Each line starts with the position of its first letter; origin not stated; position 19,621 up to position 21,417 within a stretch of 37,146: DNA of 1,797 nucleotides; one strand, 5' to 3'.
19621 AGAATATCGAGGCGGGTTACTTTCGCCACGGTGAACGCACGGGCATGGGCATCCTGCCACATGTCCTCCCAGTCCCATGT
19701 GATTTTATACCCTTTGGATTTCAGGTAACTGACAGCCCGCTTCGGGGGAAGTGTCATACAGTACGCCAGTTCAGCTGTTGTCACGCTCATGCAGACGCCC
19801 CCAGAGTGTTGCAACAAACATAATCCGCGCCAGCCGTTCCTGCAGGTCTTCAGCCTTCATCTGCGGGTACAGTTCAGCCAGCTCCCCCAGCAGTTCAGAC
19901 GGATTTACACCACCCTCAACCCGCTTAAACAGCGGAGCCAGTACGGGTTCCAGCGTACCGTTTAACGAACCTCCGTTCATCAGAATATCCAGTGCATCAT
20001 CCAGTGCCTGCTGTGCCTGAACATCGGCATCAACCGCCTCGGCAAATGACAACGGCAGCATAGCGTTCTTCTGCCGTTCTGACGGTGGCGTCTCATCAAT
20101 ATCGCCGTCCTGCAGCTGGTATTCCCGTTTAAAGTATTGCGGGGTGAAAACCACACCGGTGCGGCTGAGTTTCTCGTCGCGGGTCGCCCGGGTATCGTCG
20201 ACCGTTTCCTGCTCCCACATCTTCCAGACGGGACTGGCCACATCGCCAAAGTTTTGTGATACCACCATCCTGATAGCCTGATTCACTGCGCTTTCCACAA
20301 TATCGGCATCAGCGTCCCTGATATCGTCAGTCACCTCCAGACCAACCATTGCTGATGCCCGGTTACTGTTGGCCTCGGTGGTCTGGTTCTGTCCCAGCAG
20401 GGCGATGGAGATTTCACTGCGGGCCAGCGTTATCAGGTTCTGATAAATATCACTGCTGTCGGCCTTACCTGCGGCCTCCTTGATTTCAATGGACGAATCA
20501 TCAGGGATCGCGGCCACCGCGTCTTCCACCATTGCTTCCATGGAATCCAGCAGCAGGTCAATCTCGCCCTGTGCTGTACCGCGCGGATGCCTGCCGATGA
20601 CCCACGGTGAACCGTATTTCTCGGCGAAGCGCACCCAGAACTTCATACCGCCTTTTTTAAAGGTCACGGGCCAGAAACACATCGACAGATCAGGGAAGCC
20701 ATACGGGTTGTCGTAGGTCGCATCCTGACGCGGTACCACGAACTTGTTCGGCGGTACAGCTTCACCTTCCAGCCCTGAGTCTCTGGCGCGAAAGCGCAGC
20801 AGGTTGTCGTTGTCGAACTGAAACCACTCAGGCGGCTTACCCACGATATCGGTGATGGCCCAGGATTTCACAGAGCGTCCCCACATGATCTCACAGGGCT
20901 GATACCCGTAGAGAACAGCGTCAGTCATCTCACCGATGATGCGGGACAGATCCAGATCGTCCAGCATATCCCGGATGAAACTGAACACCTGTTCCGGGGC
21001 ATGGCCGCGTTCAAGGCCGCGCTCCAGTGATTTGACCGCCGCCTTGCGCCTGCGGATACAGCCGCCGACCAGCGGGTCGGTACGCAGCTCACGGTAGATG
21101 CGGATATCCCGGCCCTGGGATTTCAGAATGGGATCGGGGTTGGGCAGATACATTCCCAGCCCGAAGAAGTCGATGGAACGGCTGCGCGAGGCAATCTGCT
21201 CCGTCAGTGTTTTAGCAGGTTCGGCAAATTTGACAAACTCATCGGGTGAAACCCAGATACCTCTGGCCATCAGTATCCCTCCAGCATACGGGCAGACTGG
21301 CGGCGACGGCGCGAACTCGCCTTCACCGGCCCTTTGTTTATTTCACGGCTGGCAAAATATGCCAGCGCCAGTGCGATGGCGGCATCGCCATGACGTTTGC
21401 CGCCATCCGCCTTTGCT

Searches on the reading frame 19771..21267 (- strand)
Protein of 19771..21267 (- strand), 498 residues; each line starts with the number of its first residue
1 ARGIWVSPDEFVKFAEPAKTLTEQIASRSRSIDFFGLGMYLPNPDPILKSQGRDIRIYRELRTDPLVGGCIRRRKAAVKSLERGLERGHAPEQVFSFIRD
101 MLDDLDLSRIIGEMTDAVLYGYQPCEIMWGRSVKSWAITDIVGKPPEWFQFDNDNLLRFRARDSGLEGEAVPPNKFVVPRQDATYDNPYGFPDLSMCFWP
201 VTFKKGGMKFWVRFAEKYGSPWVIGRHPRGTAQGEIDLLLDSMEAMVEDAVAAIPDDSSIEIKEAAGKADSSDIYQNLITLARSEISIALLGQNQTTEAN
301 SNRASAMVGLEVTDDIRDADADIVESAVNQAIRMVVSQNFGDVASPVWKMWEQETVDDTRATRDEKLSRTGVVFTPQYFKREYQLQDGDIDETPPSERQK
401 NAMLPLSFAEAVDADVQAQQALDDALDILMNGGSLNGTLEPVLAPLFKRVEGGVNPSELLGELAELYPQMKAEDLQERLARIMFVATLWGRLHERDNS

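Call 81: search_protein_families(library=pfam, proteins=[window:19771-21267:-], max_evalue=0.001)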
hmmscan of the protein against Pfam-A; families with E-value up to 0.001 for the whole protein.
window:19771-21267:- (498 aa): 1 family
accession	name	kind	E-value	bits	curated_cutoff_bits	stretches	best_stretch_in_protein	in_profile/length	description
PF06074.18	Portal_Mu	-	2.3e-92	310.4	23.9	1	56-385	2-336/336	Portal protein of Mu bacteriophage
